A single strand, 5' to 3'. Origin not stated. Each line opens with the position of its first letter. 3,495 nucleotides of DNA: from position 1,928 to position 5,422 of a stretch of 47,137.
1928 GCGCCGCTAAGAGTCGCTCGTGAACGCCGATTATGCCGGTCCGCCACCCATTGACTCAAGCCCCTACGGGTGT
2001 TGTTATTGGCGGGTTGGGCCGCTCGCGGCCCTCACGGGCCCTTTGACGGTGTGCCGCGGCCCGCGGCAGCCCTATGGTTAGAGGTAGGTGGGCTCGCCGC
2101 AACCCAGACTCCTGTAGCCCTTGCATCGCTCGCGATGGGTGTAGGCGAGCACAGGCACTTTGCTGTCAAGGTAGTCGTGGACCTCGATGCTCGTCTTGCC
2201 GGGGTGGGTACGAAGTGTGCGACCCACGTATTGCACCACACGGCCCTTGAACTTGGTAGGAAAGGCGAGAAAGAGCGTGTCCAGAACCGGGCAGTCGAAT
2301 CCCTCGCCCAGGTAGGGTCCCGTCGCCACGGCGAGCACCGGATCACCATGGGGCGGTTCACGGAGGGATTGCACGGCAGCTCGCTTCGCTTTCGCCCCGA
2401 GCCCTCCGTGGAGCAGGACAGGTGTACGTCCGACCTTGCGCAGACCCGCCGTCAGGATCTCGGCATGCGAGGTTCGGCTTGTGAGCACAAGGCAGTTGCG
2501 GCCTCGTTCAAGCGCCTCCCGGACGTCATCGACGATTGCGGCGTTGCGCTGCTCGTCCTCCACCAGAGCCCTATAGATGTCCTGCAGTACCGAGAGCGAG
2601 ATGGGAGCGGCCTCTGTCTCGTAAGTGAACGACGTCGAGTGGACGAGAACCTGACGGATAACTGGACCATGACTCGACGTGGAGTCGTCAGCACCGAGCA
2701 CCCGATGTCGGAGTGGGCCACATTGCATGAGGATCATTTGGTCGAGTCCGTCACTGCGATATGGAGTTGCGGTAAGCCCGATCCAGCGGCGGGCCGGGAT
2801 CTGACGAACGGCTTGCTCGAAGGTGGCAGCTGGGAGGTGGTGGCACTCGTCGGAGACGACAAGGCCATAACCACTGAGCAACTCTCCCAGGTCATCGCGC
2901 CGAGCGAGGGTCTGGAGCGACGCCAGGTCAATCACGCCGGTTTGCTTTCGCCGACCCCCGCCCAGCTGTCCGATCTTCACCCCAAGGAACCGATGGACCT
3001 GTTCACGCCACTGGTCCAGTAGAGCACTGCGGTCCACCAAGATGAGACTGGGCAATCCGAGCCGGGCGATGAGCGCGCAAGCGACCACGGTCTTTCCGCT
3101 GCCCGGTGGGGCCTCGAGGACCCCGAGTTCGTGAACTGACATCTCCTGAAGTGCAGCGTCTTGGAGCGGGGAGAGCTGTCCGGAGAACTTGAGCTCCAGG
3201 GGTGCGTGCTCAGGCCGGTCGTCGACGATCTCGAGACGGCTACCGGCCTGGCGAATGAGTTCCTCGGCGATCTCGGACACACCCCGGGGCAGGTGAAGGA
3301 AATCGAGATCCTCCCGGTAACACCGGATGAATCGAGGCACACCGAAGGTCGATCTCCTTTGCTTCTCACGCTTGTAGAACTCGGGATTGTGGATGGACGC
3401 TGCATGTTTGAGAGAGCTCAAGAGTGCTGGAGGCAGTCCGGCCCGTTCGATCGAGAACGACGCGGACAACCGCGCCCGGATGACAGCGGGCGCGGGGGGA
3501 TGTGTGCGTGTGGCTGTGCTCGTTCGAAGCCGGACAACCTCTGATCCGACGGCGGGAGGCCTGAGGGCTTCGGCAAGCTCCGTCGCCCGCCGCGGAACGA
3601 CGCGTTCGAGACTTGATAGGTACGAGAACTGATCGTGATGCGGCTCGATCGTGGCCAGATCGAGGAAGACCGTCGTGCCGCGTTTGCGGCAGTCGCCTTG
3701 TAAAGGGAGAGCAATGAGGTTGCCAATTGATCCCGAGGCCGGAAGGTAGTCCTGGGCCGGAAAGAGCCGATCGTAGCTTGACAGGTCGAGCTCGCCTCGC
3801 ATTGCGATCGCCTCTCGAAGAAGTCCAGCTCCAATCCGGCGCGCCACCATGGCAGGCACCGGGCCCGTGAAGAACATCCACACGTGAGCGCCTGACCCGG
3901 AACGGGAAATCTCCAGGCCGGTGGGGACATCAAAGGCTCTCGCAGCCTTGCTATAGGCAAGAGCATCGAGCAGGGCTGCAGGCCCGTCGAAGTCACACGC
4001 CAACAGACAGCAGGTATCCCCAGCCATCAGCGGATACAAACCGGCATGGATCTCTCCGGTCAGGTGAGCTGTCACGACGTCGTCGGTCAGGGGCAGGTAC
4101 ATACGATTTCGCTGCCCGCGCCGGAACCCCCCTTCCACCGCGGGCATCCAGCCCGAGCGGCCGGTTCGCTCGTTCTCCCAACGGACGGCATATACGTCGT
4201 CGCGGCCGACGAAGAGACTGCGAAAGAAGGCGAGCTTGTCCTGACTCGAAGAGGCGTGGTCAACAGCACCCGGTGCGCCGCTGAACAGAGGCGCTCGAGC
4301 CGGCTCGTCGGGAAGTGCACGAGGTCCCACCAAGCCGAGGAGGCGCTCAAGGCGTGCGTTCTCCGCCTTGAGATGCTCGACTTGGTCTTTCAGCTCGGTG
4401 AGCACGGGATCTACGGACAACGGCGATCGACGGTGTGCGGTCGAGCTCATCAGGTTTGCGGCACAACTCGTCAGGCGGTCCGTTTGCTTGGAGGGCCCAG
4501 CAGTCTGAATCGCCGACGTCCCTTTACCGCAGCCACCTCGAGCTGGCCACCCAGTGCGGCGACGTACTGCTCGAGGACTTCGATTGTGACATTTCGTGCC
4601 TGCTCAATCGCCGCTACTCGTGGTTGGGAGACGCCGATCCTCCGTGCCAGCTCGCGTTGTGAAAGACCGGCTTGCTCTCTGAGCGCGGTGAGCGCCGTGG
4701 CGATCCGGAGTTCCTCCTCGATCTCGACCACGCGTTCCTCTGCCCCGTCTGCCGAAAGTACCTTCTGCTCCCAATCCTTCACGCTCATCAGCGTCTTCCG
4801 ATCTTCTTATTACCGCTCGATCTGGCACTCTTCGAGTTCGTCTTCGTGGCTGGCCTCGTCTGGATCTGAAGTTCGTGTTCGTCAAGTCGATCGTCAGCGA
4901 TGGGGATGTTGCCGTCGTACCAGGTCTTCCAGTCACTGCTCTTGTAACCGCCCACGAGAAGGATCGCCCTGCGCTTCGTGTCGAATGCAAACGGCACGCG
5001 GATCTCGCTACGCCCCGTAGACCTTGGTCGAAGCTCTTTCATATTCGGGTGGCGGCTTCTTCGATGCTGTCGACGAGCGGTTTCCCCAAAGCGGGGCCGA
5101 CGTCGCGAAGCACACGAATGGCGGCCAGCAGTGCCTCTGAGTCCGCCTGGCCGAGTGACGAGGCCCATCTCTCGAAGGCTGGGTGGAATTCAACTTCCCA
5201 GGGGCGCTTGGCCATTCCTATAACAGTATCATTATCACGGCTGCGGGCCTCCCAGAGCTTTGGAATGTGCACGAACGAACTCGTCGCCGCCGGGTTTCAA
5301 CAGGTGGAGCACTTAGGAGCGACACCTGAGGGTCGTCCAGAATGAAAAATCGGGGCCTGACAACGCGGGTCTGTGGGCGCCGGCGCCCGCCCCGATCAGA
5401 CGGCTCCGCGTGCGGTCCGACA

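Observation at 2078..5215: AEP primase-polymerase / SF2 helicase fusion transcribed directly behind a HigBA-like cassette: candidate conflict (defence) or element-replication module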

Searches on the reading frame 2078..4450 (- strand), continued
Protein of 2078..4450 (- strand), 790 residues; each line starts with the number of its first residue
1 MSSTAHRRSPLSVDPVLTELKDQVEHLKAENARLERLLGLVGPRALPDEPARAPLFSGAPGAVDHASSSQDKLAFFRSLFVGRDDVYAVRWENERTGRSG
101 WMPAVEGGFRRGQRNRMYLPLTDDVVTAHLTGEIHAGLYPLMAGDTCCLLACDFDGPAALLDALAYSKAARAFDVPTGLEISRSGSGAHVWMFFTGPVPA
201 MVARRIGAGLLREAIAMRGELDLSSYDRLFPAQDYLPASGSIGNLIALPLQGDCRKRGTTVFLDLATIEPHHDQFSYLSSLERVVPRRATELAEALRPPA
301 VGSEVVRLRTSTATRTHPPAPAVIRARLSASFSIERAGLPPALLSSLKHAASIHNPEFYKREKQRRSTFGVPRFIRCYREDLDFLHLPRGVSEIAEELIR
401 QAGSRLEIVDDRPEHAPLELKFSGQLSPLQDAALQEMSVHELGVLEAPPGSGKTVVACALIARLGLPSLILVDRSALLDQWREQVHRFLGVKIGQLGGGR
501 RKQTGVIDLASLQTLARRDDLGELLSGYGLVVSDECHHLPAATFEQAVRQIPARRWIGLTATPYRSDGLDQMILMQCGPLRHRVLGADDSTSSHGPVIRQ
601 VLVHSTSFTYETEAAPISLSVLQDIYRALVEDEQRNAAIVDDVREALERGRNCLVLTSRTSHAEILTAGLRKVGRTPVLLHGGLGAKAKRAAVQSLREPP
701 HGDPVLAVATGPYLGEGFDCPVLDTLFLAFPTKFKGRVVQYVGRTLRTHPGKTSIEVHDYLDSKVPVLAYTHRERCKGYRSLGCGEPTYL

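Call 72: search_dna_similar(query=window:2078-4450:-, collection=phages, mode=protein, max_evalue=1e-10, max_rows=15)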
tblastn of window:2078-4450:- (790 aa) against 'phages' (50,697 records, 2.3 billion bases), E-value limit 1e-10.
Records with a match: 1121; places in all: 1121; records where one place covers at least 80% of the query: 0.
Best place of each record, by identity: <60% 1121.
By first word of the organism name: Vibrio 395; Salmonella 305; Escherichia 137; Klebsiella 87; Erwinia 50; Bacillus 29; Pseudomonas 21; Phage 13; Bacteriophage 11; Proteus 11; and 28 more.
By host as written in the record: - 361; Salmonella enterica subsp. enterica serovar Enteritidis PT1 52; Erwinia amylovora 44; Escherichia coli 42; Vibrio harveyi BAA-1116 36; Salmonella enterica 27; Salmonella sp. 27; Klebsiella pneumoniae 25; and 220 more.
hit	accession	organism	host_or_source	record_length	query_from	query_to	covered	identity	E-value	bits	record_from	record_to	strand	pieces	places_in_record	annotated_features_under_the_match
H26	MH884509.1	Bacillus phage vB_BboS-125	Bacillus bogoriensis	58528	327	787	58%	26.5%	4e-21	105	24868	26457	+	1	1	helicase | hypothetical protein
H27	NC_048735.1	Bacillus phage vB_BboS-125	Bacillus bogoriensis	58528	327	787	58%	26.5%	4e-21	105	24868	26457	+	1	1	helicase | Holliday junction resolvase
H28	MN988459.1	Rhizobium phage RHph_TM16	Rhizobium sp. R693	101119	319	783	59%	25.9%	1e-32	143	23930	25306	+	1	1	ATP-dependent RNA-DNA and DNA-DNA helicase protein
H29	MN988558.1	Rhizobium phage RHph_Y1_11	Rhizobium phaseoli Y1_11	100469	347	783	55%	26.8%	1e-35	152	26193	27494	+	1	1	ATP-dependent RNA-DNA and DNA-DNA helicase protein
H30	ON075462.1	Vibrio phage V-YDF132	Vibrio harveyi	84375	425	783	45%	30.9%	6e-23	111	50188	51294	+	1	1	putative DNA helicase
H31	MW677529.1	Rhodobacter phage RcZahn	Rhodobacter capsulatus YW1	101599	377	784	52%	27.1%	1e-26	123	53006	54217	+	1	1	58: DNA helicase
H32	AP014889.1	Vibrio phage VCPH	Vibrio harveyi AB 490822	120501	397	761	46%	29.0%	5e-19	99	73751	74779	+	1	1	g115: DNA helicase, phage-associated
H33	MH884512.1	Bacillus phage vB_BpsS-140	Bacillus pseudalcaliphilus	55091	406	790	49%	27.1%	4e-19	99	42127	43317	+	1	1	helicase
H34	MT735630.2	Vibrio phage vB_VpS_PG28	Vibrio parahaemolyticus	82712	446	783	43%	30.6%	5e-25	118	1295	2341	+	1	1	putative DNA helicase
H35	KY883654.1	Vibrio phage JSF10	Vibrio cholerae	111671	403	779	48%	27.2%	6e-22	108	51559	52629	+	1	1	DNA helicase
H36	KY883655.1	Vibrio phage JSF12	Vibrio cholerae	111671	403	779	48%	27.2%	6e-22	108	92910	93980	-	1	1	DNA helicase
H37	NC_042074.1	Vibrio phage JSF10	Vibrio cholerae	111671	403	779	48%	27.2%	6e-22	108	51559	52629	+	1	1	DNA helicase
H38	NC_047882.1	Vibrio phage JSF12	Vibrio cholerae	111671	403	779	48%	27.2%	6e-22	108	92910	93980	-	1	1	DNA helicase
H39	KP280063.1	Vibrio phage phi 3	Vibrio cholerae 1051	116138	403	779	48%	27.2%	6e-22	108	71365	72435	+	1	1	putative ATP-dependent helicase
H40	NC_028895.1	Vibrio phage phi 3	Vibrio cholerae 1051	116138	403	779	48%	27.2%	6e-22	108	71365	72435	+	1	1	putative ATP-dependent helicase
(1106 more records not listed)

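Call 74: get_annotated_region(hit=H1, flank=6000)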
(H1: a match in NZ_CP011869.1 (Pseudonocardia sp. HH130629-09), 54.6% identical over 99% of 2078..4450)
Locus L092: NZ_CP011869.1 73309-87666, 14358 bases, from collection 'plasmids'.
description: Pseudonocardia sp. HH130629-09 plasmid pLS1-1, complete sequence
organism: Pseudonocardia sp. HH130629-09 (NCBI taxid 1641402)
taxonomy: Bacteria; Actinomycetota; Actinomycetes; Pseudonocardiales; Pseudonocardiaceae; Pseudonocardia; Pseudonocardia sp. HH130629-09
host: -; source: Apterostigma; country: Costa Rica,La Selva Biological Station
typing (MOB-suite, as given by PLSDB): mobilizable; replicon rep_cluster_235; relaxase MOBF
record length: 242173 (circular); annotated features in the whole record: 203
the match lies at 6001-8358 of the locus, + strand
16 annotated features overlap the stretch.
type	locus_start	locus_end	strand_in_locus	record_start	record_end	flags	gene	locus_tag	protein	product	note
CDS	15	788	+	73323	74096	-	-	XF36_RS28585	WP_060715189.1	transposase family protein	-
CDS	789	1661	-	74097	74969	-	-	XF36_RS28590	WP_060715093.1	IS3 family transposase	-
CDS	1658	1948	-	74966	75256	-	-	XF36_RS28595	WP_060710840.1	transposase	GO:0006313 - DNA transposition [Evidence IEA]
CDS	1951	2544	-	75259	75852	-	-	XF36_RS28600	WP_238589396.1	LysR family transcriptional regulator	GO:0006355 - regulation of DNA-templated transcription [Evidence IEA]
CDS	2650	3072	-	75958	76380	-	-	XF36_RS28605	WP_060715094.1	hypothetical protein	-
CDS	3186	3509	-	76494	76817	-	-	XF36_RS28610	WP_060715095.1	hypothetical protein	-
CDS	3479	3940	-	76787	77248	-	-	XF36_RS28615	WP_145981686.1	FAD-dependent oxidoreductase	-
CDS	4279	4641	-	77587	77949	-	-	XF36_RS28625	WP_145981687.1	hypothetical protein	-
CDS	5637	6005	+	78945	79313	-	-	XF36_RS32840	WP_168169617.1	hypothetical protein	-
CDS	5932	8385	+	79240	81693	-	-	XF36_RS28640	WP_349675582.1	DEAD/DEAH box helicase family protein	-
CDS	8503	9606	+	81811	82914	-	-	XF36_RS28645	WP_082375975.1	IS630 family transposase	-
CDS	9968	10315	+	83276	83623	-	-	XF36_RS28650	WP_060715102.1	hypothetical protein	-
CDS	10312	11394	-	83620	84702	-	-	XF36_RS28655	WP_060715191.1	IS630 family transposase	-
CDS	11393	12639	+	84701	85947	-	-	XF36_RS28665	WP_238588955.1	IS3 family transposase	-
CDS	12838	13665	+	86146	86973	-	-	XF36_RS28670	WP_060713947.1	IS5 family transposase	-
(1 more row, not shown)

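Call 84: predict_structure(alignment_id=A1)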
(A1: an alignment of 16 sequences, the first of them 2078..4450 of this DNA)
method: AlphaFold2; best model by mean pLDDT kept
length: 790 residues; sequences in the alignment: 16
mean_pLDDT: 59.0   pTM: 0.44
mean pLDDT of the five models: 59.0, 56.8, 55.6, 54.4, 53.5
residues with pLDDT >= 90: 49; 70-90: 214; 50-70: 218; < 50: 309
segments of 3 or more residues with pLDDT < 50: 1-11, 32-61, 79-83, 89-103, 105-117, 128-156, 177-198, 207-209, 211-320, 352-380, 494-501, 537-540, 563-573, 587-594, 715-717
pLDDT, mean of each block of 10 residues (from residue 1): 39 59 64 44 36 42 53 53 49 41 46 44 51 38 41 47 53 50 41 47 50 41 35 30 31 28 33 40 35 32 29 34 78 71 54 45 34 35 64 72 79 82 84 85 69 83 86 65 79 49 60 61 73 60 59 78 46 53 56 60 86 63 79 92 93 86 92 89 67 70 82 55 84 59 68 85 78 76 77
secondary structure, 60 per line:
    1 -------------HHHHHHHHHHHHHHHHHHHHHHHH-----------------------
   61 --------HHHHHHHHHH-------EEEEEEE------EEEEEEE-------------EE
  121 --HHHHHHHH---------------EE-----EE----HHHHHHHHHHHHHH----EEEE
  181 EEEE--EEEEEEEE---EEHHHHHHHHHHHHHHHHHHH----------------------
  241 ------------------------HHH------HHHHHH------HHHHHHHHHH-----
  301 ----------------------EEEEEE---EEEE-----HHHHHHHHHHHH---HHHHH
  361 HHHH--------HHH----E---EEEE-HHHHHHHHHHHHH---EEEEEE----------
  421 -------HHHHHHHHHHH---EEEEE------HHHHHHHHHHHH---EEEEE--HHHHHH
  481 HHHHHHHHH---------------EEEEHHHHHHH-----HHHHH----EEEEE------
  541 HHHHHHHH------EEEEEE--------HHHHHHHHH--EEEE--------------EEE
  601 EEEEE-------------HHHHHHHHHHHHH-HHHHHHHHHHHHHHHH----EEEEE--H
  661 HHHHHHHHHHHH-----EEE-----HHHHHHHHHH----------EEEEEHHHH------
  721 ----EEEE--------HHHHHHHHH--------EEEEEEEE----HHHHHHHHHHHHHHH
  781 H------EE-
elements in order (helices of 4 or more, strands of 3 or more residues): H14-37 H69-78 E86-92 E99-105 H123-130 H159-172 E177-184 E187-194 H200-218 H274-279 H286-295 E323-328 E332-335 H341-352 H356-364 E384-387 H389-401 E405-410 H428-438 E442-446 H453-464 E468-472 H475-489 E505-508 H509-515 H521-525 E530-534 H541-548 E555-560 H569-577 E580-583 E598-605 H619-631 H633-648 E653-657 H660-672 E678-680 H686-695 E706-710 H711-714 E725-728 H737-745 E754-761 H766-781

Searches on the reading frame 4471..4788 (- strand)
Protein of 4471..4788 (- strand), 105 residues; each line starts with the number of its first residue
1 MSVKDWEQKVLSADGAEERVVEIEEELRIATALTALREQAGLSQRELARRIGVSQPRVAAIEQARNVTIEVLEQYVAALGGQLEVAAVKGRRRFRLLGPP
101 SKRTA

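Call 4: search_protein_families(library=pfam, proteins=[window:4471-4788:-], max_evalue=0.01)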
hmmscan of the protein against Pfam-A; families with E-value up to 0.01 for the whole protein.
window:4471-4788:- (105 aa): 11 families
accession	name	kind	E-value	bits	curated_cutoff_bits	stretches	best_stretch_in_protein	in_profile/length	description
PF01381.28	HTH_3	-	8.9e-13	48.5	23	1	35-83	3-52/55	Helix-turn-helix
PF13560.12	HTH_31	-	2.4e-11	44.2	27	1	30-82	3-57/64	Helix-turn-helix domain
PF13744.12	HTH_37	-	1.8e-09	37.7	27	1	18-86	8-78/80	Helix-turn-helix domain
PF13412.12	HTH_24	-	7.9e-06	25.8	21.9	1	33-60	9-36/48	Winged helix-turn-helix DNA-binding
PF12844.13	HTH_19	-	2.6e-05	24.5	30.2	1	33-80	4-52/64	Helix-turn-helix domain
PF13443.12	HTH_26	-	5.2e-05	23.8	22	1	34-83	3-54/63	Cro/C1-type HTH DNA-binding domain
PF13413.12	HTH_25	-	0.00019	21.6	24.6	1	33-65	2-34/62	Helix-turn-helix domain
PF17762.8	HTH_ParB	-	0.00048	20.7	22.6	1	29-60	8-39/102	ParB HTH domain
PF13404.12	HTH_AsnC-type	-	0.00069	19.8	27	1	33-59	9-35/42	AsnC-type helix-turn-helix domain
PF12802.13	MarR_2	-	0.00092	19.8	27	1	32-59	10-38/61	MarR family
PF13384.12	HTH_23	-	0.0072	16.6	24.6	0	26-59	4-35/50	Homeodomain-like domain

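Call 5: search_protein_families(library=ncbifam, proteins=[window:4471-4788:-], max_evalue=0.01)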
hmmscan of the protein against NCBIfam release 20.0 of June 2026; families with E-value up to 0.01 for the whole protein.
window:4471-4788:- (105 aa): 10 families
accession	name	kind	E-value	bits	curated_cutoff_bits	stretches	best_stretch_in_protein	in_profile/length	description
TIGR03070.1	couple_hipB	subfamily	2.3e-09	37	71.65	1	29-83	3-58/58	type II toxin-antitoxin system Y4mF family antitoxin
NF007271.0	PRK09726.1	equivalog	1e-05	25.4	79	1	25-72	9-57/88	type II toxin-antitoxin system antitoxin HipB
TIGR02612.1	mob_myst_A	hypoth_equivalog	2.5e-05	24.2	122.6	1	35-82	32-82/150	mobile mystery protein A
NF006015.0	PRK08154.1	subfamily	2.7e-05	23.5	204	1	28-84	30-87/314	anaerobic benzoate catabolism transcriptional regulator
NF007408.0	PRK09943.1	equivalog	0.0003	20.4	211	1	25-65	4-44/185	HTH-type transcriptional regulator PuuR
NF041951.1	phage_RstR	subfamily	0.00071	19.8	80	1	28-66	2-40/108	RstR family transcriptional repressor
TIGR02937.1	sigma70-ECF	superfamily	0.001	18.7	42.9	1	35-62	127-154/165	sigma-70 family RNA polymerase sigma factor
TIGR03830.1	CxxCG_CxxCG_HTH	subfamily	0.0027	17.5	61.8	1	25-63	62-100/127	type II TA system antitoxin MqsA family protein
NF007481.0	PRK10072.1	equivalog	0.0033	17.9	110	1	17-65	22-70/96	HTH-type transcriptional regulator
NF009988.0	PRK13454.1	equivalog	0.0076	16.1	186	1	21-90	108-173/181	F0F1 ATP synthase subunit B'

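Call 8: search_protein_families(library=padloc, proteins=[window:4471-4788:-], max_evalue=0.01)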
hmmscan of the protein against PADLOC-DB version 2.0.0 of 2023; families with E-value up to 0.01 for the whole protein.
window:4471-4788:- (105 aa): 7 families
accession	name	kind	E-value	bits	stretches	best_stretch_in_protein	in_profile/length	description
PDLC02926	HTH_VI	-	2e-09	35.6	1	29-80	2-54/92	-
PDLC03665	Control_protein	-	8.8e-07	27.1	1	27-83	7-65/77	control protein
PDLC04142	capH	-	1.7e-05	23.8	1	29-84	7-60/103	capH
PDLC04760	PDC-M64C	-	0.00053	18.3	1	14-83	12-82/93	-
PDLC03949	RmrA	-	0.00055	16.9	1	32-80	6-55/363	-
PDLC03953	RmrA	-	0.0012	16.2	1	32-80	9-58/373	-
PDLC03952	RmrA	-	0.0035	14.2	1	28-75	22-70/395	-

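Call 9: search_protein_families(library=phrogs, proteins=[window:4471-4788:-], max_evalue=0.01)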
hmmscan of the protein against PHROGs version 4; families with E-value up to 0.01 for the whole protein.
window:4471-4788:- (105 aa): 24 families
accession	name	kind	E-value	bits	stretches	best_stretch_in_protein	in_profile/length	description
phrog_1373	-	transcription regulation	2.1e-16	61.4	1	3-89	37-125/166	transcriptional regulator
phrog_2339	-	DNA, RNA and nucleotide metabolism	2e-13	51.2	1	22-88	21-87/98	HTH DNA binding protein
phrog_11553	-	unknown function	9.7e-09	35.9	1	30-87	37-94/278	-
phrog_7241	-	transcription regulation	3.5e-08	34.5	1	24-80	57-114/122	transcriptional regulator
phrog_8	-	transcription regulation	4.1e-07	30.8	1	29-78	77-127/346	transcriptional regulator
phrog_2104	-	unknown function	1.9e-06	29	1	32-65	43-76/103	-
phrog_3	-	transcription regulation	1e-05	26.5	1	28-80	88-138/430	transcriptional repressor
phrog_4583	-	transcription regulation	1.4e-05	26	1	28-80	10-63/81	transcriptional repressor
phrog_5823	-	transcription regulation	2.1e-05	24.9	1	26-82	4-62/404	transcriptional regulator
phrog_2328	-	transcription regulation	4.3e-05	24.3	1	25-80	12-68/128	transcriptional repressor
phrog_9908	-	DNA, RNA and nucleotide metabolism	4.6e-05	23.7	1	22-71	7-55/282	DNA binding protein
phrog_4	-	transcription regulation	5.9e-05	23.2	1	27-80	135-185/400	transcriptional repressor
phrog_2439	-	transcription regulation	9e-05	22.5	1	31-80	10-60/367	transcriptional regulator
phrog_6831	-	transcription regulation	0.00015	22.7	1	39-65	16-42/68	transcriptional regulator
phrog_18318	-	DNA, RNA and nucleotide metabolism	0.00022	22.3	1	28-91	33-98/108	HTH DNA binding protein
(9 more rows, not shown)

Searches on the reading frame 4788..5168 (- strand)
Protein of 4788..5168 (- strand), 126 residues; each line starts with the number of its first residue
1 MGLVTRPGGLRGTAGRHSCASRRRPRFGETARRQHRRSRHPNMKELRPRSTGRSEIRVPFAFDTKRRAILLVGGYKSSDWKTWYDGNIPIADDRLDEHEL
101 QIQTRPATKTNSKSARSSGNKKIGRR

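Call 4: search_protein_families(library=pfam, proteins=[window:4788-5168:-], max_evalue=0.01)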
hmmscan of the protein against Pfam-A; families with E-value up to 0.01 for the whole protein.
window:4788-5168:- (126 aa): 1 family
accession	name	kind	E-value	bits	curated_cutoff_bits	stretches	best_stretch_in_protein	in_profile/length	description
PF05973.20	Gp49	-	1.8e-10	41.2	23.9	1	30-95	27-89/90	Phage derived protein Gp49-like (DUF891)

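Call 5: search_protein_families(library=ncbifam, proteins=[window:4788-5168:-], max_evalue=0.01)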
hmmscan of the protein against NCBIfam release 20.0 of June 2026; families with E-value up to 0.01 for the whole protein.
window:4788-5168:- (126 aa): 0 families

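Call 8: search_protein_families(library=padloc, proteins=[window:4788-5168:-], max_evalue=0.01)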
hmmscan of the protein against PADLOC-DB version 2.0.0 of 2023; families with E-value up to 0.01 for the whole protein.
window:4788-5168:- (126 aa): 1 family
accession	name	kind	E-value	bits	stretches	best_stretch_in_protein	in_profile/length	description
PDLC03894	NsnC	-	0.0019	15.8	1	40-94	235-288/294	-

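Call 9: search_protein_families(library=phrogs, proteins=[window:4788-5168:-], max_evalue=0.01)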
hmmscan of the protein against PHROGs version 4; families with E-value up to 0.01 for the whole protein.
window:4788-5168:- (126 aa): 1 family
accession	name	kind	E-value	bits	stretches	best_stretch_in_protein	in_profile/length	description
phrog_3445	-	moron, auxiliary metabolic gene and host takeover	0.00019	22.6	1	38-96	46-97/103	toxin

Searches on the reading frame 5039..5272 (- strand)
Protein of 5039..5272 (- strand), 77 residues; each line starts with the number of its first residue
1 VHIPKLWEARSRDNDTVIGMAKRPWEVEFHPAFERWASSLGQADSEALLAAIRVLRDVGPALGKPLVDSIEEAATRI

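Call 4: search_protein_families(library=pfam, proteins=[window:5039-5272:-], max_evalue=0.01)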
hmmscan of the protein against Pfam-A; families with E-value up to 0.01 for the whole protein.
window:5039-5272:- (77 aa): 0 families

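Call 5: search_protein_families(library=ncbifam, proteins=[window:5039-5272:-], max_evalue=0.01)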
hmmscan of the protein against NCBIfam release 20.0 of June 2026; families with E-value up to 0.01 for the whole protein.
window:5039-5272:- (77 aa): 0 families

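Call 8: search_protein_families(library=padloc, proteins=[window:5039-5272:-], max_evalue=0.01)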
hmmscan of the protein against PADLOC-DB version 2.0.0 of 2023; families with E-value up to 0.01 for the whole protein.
window:5039-5272:- (77 aa): 0 families

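Call 9: search_protein_families(library=phrogs, proteins=[window:5039-5272:-], max_evalue=0.01)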
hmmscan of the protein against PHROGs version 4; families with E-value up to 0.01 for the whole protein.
window:5039-5272:- (77 aa): 1 family
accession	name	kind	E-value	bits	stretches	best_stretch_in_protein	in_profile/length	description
phrog_3445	-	moron, auxiliary metabolic gene and host takeover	5.7e-05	24.3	1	22-73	2-54/103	toxin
